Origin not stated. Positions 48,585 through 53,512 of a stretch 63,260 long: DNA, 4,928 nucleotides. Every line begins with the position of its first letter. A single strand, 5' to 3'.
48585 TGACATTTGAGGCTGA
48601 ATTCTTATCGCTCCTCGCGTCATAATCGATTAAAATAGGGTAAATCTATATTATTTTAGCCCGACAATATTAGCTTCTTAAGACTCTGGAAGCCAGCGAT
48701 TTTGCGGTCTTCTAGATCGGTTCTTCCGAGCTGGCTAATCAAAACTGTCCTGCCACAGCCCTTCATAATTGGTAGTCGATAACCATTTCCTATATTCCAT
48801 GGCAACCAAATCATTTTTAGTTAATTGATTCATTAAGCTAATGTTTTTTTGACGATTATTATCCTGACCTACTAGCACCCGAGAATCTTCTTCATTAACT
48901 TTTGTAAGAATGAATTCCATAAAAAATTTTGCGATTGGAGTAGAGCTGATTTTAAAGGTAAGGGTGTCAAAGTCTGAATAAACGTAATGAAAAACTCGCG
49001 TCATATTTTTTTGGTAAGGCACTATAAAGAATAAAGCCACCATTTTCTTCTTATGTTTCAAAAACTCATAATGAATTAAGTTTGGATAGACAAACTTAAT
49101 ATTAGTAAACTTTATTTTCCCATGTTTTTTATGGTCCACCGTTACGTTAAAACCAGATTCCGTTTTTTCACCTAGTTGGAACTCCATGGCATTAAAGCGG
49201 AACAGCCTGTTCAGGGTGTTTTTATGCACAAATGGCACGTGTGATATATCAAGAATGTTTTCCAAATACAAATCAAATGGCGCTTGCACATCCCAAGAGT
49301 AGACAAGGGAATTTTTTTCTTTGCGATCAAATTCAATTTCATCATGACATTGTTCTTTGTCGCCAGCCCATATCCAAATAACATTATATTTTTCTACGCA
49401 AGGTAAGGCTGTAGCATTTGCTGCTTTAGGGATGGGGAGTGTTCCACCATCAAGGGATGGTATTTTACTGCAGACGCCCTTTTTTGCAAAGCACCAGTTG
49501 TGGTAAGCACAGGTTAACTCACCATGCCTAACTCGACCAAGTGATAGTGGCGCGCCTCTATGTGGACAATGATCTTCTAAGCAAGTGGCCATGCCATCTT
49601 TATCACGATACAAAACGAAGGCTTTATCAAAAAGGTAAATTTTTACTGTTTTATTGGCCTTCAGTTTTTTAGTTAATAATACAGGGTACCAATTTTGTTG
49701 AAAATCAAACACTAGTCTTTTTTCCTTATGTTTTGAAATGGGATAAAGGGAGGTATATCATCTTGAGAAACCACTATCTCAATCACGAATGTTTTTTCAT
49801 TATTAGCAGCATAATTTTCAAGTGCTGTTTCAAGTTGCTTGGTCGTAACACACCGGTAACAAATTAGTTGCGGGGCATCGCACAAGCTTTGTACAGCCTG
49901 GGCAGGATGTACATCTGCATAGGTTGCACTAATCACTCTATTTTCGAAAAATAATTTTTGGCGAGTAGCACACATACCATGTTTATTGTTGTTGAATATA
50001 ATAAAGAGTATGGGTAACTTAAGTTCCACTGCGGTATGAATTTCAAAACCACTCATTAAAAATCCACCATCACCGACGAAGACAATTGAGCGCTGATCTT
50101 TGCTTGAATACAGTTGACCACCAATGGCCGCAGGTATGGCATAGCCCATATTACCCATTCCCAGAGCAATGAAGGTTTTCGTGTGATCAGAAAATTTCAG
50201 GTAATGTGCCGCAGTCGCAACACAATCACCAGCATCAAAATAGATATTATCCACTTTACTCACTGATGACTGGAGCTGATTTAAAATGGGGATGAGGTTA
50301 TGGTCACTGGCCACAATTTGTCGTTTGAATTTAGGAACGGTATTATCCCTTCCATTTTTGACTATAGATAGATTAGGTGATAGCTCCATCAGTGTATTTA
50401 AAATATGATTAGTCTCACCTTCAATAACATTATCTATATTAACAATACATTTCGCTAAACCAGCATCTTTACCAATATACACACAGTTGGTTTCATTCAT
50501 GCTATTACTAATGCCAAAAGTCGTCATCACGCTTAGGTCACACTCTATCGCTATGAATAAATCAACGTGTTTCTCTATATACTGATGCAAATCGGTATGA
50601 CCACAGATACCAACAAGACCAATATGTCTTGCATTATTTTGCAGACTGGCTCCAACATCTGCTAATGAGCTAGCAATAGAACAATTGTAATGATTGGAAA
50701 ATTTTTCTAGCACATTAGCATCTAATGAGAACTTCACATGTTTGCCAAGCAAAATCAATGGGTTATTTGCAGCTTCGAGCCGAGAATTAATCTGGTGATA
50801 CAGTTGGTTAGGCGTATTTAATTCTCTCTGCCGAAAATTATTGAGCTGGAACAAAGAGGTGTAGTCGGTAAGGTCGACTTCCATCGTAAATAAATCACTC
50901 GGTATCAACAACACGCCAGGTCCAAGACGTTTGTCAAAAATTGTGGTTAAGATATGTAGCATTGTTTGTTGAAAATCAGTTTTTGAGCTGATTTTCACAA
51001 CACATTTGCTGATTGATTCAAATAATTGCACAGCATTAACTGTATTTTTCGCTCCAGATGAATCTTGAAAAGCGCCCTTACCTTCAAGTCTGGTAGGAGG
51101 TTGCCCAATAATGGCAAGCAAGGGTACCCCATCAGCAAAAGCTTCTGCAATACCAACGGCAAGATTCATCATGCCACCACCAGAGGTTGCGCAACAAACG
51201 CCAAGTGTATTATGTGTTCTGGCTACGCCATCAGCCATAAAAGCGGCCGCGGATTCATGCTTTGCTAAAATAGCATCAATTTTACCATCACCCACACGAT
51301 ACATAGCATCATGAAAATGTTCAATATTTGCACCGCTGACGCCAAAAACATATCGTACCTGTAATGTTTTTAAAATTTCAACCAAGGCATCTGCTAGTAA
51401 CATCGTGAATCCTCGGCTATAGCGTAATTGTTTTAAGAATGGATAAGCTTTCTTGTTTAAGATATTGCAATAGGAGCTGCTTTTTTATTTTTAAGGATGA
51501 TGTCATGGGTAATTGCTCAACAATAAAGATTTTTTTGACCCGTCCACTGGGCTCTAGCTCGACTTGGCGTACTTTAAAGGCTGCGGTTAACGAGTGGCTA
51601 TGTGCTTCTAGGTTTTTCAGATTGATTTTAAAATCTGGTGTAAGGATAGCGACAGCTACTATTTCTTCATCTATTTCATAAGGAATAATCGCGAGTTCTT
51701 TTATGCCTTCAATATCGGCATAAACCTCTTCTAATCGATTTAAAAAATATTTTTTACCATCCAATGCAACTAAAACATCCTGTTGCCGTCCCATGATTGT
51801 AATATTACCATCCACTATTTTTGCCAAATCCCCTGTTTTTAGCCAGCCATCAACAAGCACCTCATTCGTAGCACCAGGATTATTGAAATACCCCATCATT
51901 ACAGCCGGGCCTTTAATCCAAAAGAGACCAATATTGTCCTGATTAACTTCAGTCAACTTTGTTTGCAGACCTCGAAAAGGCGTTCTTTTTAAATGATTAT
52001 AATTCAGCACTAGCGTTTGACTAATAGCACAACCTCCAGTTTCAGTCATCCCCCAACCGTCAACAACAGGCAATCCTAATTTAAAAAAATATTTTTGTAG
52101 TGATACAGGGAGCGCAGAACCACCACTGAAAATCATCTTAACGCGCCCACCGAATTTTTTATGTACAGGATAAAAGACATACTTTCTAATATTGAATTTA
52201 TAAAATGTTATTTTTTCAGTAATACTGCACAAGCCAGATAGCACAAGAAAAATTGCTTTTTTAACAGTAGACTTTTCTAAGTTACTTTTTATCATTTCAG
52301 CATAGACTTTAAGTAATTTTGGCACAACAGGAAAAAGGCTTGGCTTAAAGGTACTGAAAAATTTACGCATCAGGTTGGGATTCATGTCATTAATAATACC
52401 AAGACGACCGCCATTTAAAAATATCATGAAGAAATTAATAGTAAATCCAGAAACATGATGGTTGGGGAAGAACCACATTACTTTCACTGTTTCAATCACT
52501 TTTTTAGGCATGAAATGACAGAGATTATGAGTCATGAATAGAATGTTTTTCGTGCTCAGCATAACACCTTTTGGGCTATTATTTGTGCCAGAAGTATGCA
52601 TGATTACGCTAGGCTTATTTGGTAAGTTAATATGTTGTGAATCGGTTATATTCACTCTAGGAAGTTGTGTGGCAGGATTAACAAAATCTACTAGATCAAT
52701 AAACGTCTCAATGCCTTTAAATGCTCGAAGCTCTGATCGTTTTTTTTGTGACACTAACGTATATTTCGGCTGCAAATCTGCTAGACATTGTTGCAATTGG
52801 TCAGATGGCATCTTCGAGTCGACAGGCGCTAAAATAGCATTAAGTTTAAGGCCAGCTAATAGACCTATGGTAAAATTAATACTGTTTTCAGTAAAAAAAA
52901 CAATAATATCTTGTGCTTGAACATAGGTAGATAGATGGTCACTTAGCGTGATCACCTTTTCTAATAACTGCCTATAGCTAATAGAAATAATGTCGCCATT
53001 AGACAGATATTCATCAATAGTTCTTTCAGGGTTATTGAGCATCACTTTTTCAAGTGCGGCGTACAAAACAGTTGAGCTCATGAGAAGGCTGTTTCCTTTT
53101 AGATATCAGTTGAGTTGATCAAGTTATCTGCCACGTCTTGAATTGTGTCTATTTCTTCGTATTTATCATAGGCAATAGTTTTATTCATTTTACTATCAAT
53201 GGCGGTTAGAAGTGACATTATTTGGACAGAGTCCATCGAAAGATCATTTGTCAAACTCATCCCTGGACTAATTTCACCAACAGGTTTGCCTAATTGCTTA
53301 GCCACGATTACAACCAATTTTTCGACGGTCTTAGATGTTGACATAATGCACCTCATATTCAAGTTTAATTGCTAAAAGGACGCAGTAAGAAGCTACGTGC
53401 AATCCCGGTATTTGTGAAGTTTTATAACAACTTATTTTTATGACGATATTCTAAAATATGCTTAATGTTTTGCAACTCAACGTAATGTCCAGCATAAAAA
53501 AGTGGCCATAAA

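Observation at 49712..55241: Amino-acid dehydrogenase plus ThDP-dependent ALS-like enzyme: a ScyB/ScyA-like keto-acid generating and coupling pair?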

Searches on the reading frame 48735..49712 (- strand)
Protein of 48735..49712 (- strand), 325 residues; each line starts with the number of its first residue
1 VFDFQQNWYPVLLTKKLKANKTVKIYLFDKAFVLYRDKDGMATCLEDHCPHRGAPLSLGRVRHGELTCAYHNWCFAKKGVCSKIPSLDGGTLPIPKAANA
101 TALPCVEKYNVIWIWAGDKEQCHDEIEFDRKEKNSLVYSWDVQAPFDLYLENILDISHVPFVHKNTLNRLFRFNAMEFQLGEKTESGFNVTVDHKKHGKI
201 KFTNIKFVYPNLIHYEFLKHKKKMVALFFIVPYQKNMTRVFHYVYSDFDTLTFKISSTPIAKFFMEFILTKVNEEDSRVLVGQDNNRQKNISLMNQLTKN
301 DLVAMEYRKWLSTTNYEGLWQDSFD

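Call 4: search_protein_families(library=pfam, proteins=[window:48735-49712:-], max_evalue=0.01)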
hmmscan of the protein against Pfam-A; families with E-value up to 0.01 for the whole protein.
window:48735-49712:- (325 aa): 3 families
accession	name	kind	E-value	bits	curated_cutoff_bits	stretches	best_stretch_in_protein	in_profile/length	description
PF00355.32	Rieske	-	2.5e-23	82.2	20.3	1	7-88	1-82/88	Rieske [2Fe-2S] domain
PF19112.6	VanA_C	-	3.7e-14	53.7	23.5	1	142-311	1-187/193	Vanillate O-demethylase oxygenase C-terminal domain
PF08417.18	PaO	-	7.6e-06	26.4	27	1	210-290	4-85/89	Pheophorbide a oxygenase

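Call 5: search_protein_families(library=ncbifam, proteins=[window:48735-49712:-], max_evalue=0.01)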
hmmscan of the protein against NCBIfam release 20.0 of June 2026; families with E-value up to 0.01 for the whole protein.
window:48735-49712:- (325 aa): 9 families
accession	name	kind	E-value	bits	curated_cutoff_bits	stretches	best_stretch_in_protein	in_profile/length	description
NF052579.1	BetMthstMoxSdmAMthl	equivalog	1.8e-23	83.1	600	1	7-284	17-302/351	4beta-methylsterol monooxygenase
NF041684.1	ant_diox_AndAc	equivalog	1e-06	27.6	750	1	24-85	64-126/418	anthranilate 1,2-dioxygenase large subunit AndAc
TIGR03228.1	anthran_1_2_A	equivalog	3.8e-06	25.9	671.9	1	6-84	37-117/438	anthranilate 1,2-dioxygenase large subunit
TIGR03229.1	benzo_1_2_benA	equivalog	6e-06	25.4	780.95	1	19-89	51-122/433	benzoate 1,2-dioxygenase large subunit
NF042946.1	3PPDioc_HcaE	equivalog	2.8e-05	23.3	830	1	18-86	50-119/450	3-phenylpropionate/cinnamic acid dioxygenase subunit alpha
TIGR02378.1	nirD_assim_sml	equivalog_domain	0.00028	21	74.65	1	7-82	1-82/105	nitrite reductase small subunit NirD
TIGR02377.1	MocE_fam_FeS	subfamily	0.00079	19.4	136.15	1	11-79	5-74/101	MocE family 2Fe-2S type ferredoxin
NF058607.1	GlBtMonoOxGbcA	equivalog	0.0011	17.4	670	1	6-78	54-128/420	glycine betaine monooxygenase oxygenase subunit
NF041683.1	ant_diox_AndAb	equivalog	0.0018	18.5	150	1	7-75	1-68/100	anthranilate 1,2-dioxygenase ferredoxin subunit AndAb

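Call 57: search_solved_structures(query=window:48735-49712:-, max_evalue=1e-8)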
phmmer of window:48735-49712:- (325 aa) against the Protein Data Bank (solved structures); distinct sequences matched with E-value up to 1e-8: 18.
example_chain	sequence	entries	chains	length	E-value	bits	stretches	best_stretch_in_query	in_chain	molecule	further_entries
6wnc_A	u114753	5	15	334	1e-22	84.3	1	6-169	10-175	SxtDIOX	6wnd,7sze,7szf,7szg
6wn3_A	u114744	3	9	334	1.1e-21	80.9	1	6-169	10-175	SxtT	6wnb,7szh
7qwt_A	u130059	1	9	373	5.9e-20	75.2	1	5-167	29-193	Rieske (2Fe-2S) domain protein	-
3gb4_A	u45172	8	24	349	8.1e-19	71.4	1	6-166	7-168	DdmC | Dicamba O-demethylase, oxygenase component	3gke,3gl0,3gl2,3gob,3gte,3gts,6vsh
6icp_A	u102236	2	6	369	1.1e-16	64.5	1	8-167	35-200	Methylxanthine N1-demethylase NdmA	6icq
6ick_A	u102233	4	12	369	1.1e-16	64.4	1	8-167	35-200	Methylxanthine N1-demethylase NdmA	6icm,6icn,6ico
7fhr_A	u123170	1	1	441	3.4e-16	62.8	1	7-164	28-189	Putative Phthalate 4,5-dioxygenase, subunit alpha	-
9ina_A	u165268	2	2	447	1.2e-13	54.5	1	6-165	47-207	Rieske (2Fe-2S) domain protein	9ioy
6icl_A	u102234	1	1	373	1.2e-13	54.4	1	23-169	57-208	Methylxanthine N3-demethylase NdmB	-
7fjl_A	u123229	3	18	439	2.7e-12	50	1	5-122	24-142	Rieske (2Fe-2S) domain protein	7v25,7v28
4qdc_A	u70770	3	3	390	4.4e-10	42.7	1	4-117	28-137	3-ketosteroid 9alpha-hydroxylase oxygenase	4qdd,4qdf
4qdf_B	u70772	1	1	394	5.7e-10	42.4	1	4-163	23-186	3-ketosteroid 9alpha-hydroxylase oxygenase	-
4nbf_A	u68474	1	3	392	3.3e-09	39.8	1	3-170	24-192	Terminal oxygenase component of carbazole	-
4nbg_A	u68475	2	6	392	3.3e-09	39.8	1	3-170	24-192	Terminal oxygenase component of carbazole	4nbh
1ww9_A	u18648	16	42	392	3.3e-09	39.8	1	3-170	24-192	terminal oxygenase component of carbazole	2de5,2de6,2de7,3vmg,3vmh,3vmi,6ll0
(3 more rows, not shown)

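Call 63: search_protein_families(library=pfam, proteins=[L083:5836-7113:+, L083:7337-8347:+, L083:16557-17750:+, L083:3793-4923:+, L083:8389-9711:-], max_evalue=0.001)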
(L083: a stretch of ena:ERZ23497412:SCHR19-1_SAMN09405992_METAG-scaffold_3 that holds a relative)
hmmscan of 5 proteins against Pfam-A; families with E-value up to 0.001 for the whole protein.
L083:5836-7113:+ (425 aa): 7 families
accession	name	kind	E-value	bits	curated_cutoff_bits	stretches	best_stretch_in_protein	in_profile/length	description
PF01593.30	Amino_oxidase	-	2.8e-18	66.9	19.8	1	26-267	2-261/443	Flavin containing amine oxidoreductase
PF13450.12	NAD_binding_8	-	5.8e-16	59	21.9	1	20-85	1-66/68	NAD(P)-binding Rossmann-like domain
PF07992.20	Pyr_redox_2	-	2.1e-06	27.8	26.1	1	17-68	2-53/291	Pyridine nucleotide-disulphide oxidoreductase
PF03486.20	HI0933_like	-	4.1e-06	26.8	50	1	17-122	2-104/244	HI0933-like protein Rossmann domain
PF13738.12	Pyr_redox_3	-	7.9e-06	25.8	30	1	20-51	2-32/305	Pyridine nucleotide-disulphide oxidoreductase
PF01266.30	DAO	-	6.9e-05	23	27.9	1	18-53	2-37/353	FAD dependent oxidoreductase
PF00890.30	FAD_binding_2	-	7.3e-05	22.6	20.4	1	20-54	4-37/414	FAD binding domain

L083:7337-8347:+ (336 aa): 2 families
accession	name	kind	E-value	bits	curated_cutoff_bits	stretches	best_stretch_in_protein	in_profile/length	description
PF08541.16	ACP_syn_III_C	-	1.7e-16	60.6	26.6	1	242-332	1-90/90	3-Oxoacyl-[acyl-carrier-protein (ACP)] synthase III C terminal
PF08545.16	ACP_syn_III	-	5.3e-05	23.5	24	1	112-176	4-64/80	3-Oxoacyl-[acyl-carrier-protein (ACP)] synthase III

L083:16557-17750:+ (397 aa): 0 families

L083:3793-4923:+ (376 aa): 1 family
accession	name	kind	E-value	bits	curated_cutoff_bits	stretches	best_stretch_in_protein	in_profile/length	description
PF13639.12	zf-RING_2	-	0.00077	20.1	27.3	1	5-46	2-43/44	Ring finger domain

L083:8389-9711:- (440 aa): 1 family
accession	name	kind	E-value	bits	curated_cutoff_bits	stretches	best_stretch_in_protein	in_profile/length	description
PF00067.27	p450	-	1.1e-59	202.8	22.8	1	11-414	16-446/462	Cytochrome P450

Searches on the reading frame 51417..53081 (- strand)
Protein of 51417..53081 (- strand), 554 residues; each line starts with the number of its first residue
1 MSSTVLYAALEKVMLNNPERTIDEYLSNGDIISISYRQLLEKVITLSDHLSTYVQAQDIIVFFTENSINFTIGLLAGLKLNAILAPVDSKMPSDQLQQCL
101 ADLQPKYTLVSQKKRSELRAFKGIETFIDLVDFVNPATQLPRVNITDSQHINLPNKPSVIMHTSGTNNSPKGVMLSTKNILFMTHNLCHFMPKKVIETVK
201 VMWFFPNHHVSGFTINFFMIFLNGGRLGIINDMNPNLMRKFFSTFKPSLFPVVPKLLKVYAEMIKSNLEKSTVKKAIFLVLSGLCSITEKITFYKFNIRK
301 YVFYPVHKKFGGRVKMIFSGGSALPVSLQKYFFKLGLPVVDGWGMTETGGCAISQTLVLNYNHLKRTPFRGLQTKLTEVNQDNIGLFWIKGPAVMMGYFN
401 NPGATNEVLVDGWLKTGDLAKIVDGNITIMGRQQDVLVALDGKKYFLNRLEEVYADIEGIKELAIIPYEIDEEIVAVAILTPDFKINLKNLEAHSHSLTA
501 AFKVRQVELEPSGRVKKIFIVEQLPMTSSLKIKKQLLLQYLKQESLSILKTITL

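Call 4: search_protein_families(library=pfam, proteins=[window:51417-53081:-], max_evalue=0.01)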
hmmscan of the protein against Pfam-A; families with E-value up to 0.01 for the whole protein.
window:51417-53081:- (554 aa): 1 family
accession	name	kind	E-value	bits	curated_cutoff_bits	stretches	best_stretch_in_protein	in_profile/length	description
PF00501.34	AMP-binding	-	4.8e-49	167.6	29.9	1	18-399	9-384/384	AMP-binding enzyme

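Call 5: search_protein_families(library=ncbifam, proteins=[window:51417-53081:-], max_evalue=0.01)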
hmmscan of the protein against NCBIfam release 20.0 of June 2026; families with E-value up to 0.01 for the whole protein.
window:51417-53081:- (554 aa): 91 families (the best 25 are shown)
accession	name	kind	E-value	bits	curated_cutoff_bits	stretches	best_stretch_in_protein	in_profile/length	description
NF004837.0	PRK06187.1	subfamily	1.5e-49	168.7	476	2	313-545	287-526/531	long-chain-fatty-acid--CoA ligase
NF052269.1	Staph_lig_FadD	equivalog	2.7e-43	148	650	2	313-544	266-496/499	long-chain-fatty-acid--CoA ligase FadD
TIGR01923.1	menE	equivalog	2.6e-38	132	330.15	2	314-503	226-418/442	o-succinylbenzoate--CoA ligase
NF005307.0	PRK06839.1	equivalog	1.7e-37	129.3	748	2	313-542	265-494/496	o-succinylbenzoate--CoA ligase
NF006572.0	PRK09088.1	equivalog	6.4e-36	124.1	696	2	314-541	259-487/491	acyl-CoA synthetase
NF002966.0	PRK03640.1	equivalog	4.5e-34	117.9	556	2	314-542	256-481/483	o-succinylbenzoate--CoA ligase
NF004511.1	PRK05852.1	equivalog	1.2e-33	116.5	650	2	314-506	276-479/505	FadD7 family fatty acid--CoA ligase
NF005702.0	PRK07514.1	subfamily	6.1e-32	110.6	558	2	312-541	270-500/506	malonyl-CoA synthase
TIGR01733.1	AA-adenyl-dom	subfamily_domain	1.3e-31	109.9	317.4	2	35-266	1-232/409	amino acid adenylation domain-containing protein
NF004114.0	PRK05605.1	equivalog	2.9e-31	108.5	766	2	314-506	340-544/575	long-chain-fatty-acid--CoA ligase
NF004758.0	PRK06087.1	equivalog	3.6e-27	95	736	2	314-543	305-537/548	medium-chain fatty-acid--CoA ligase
NF006182.0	PRK08316.1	subfamily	4.9e-27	94.6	663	2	374-541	357-517/523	fatty acyl-CoA synthetase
NF004515.0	PRK05857.1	equivalog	1.3e-26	93.3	726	2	383-537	365-517/532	fatty acid--CoA ligase FadD10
NF052580.1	Str24CoAsynCasG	equivalog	4.9e-26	91.2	750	2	377-504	392-522/548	steroid-24-oyl-CoA synthetase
NF004229.0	PRK05677.1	subfamily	5.3e-26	91.2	879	2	313-509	327-534/563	long-chain-fatty-acid--CoA ligase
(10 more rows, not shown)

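Call 56: search_solved_structures(query=window:51417-53081:-, max_evalue=1e-25)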
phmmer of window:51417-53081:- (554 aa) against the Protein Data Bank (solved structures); distinct sequences matched with E-value up to 1e-25: 0.

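Call 63: search_protein_families(library=pfam, proteins=[L083:5836-7113:+, L083:7337-8347:+, L083:16557-17750:+, L083:3793-4923:+, L083:8389-9711:-], max_evalue=0.001)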
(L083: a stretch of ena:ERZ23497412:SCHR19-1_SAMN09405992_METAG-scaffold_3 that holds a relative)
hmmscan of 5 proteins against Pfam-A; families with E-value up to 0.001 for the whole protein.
L083:5836-7113:+ (425 aa): 7 families
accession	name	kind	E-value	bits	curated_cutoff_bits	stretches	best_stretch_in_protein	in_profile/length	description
PF01593.30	Amino_oxidase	-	2.8e-18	66.9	19.8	1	26-267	2-261/443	Flavin containing amine oxidoreductase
PF13450.12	NAD_binding_8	-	5.8e-16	59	21.9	1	20-85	1-66/68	NAD(P)-binding Rossmann-like domain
PF07992.20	Pyr_redox_2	-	2.1e-06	27.8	26.1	1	17-68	2-53/291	Pyridine nucleotide-disulphide oxidoreductase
PF03486.20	HI0933_like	-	4.1e-06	26.8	50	1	17-122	2-104/244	HI0933-like protein Rossmann domain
PF13738.12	Pyr_redox_3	-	7.9e-06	25.8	30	1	20-51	2-32/305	Pyridine nucleotide-disulphide oxidoreductase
PF01266.30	DAO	-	6.9e-05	23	27.9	1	18-53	2-37/353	FAD dependent oxidoreductase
PF00890.30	FAD_binding_2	-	7.3e-05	22.6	20.4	1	20-54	4-37/414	FAD binding domain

L083:7337-8347:+ (336 aa): 2 families
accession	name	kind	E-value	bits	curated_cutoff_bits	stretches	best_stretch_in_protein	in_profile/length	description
PF08541.16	ACP_syn_III_C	-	1.7e-16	60.6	26.6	1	242-332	1-90/90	3-Oxoacyl-[acyl-carrier-protein (ACP)] synthase III C terminal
PF08545.16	ACP_syn_III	-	5.3e-05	23.5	24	1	112-176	4-64/80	3-Oxoacyl-[acyl-carrier-protein (ACP)] synthase III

L083:16557-17750:+ (397 aa): 0 families

L083:3793-4923:+ (376 aa): 1 family
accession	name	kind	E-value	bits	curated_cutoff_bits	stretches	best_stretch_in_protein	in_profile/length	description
PF13639.12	zf-RING_2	-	0.00077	20.1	27.3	1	5-46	2-43/44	Ring finger domain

L083:8389-9711:- (440 aa): 1 family
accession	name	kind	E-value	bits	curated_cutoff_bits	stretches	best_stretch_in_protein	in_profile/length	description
PF00067.27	p450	-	1.1e-59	202.8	22.8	1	11-414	16-446/462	Cytochrome P450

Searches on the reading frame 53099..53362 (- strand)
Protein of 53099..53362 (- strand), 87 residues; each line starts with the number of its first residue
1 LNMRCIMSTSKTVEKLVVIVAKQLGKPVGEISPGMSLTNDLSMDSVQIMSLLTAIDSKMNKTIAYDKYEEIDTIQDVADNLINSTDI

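Call 4: search_protein_families(library=pfam, proteins=[window:53099-53362:-], max_evalue=0.01)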
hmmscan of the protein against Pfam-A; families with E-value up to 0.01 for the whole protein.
window:53099-53362:- (87 aa): 1 family
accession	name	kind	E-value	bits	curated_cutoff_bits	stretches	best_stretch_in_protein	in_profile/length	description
PF00550.31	PP-binding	-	1.9e-08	34.9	20.8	1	14-79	1-65/67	Phosphopantetheine attachment site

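Call 5: search_protein_families(library=ncbifam, proteins=[window:53099-53362:-], max_evalue=0.01)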
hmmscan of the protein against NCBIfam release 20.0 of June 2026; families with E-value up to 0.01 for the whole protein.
window:53099-53362:- (87 aa): 12 families
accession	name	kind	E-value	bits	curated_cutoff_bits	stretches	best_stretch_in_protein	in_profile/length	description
NF002148.0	PRK00982.1-2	subfamily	4.7e-12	45.6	71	1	10-82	3-75/79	acyl carrier protein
TIGR00517.1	acyl_carrier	equivalog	5e-10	39.1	70.45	1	10-80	2-72/77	acyl carrier protein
NF002150.0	PRK00982.1-4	subfamily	1.4e-09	38.1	66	1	8-79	2-73/80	acyl carrier protein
NF009104.0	PRK12449.1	equivalog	4.5e-09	36.1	70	1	7-83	1-77/80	acyl carrier protein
NF002149.0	PRK00982.1-3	equivalog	1.5e-07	31.3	106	1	14-80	6-72/78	acyl carrier protein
NF002151.0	PRK00982.1-5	equivalog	6.7e-07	29.3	92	1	10-79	2-71/78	acyl carrier protein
NF002147.0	PRK00982.1-1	equivalog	1.1e-06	28.3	84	1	7-81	3-77/83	acyl carrier protein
NF003757.0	PRK05350.1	equivalog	3.3e-06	27.2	65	1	13-81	8-76/83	acyl carrier protein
NF005798.0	PRK07639.1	equivalog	0.0012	19.2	100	1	7-66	1-61/91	petrobactin biosynthesis protein AsbD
NF004533.0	PRK05883.1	equivalog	0.0016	18.2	72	1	8-78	19-90/100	acyl carrier protein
NF006031.0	PRK08172.1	equivalog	0.0029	18.2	76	1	19-78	12-71/82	acyl carrier protein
NF005079.0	PRK06508.1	equivalog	0.0032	17.8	83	1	10-68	2-60/93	acyl carrier protein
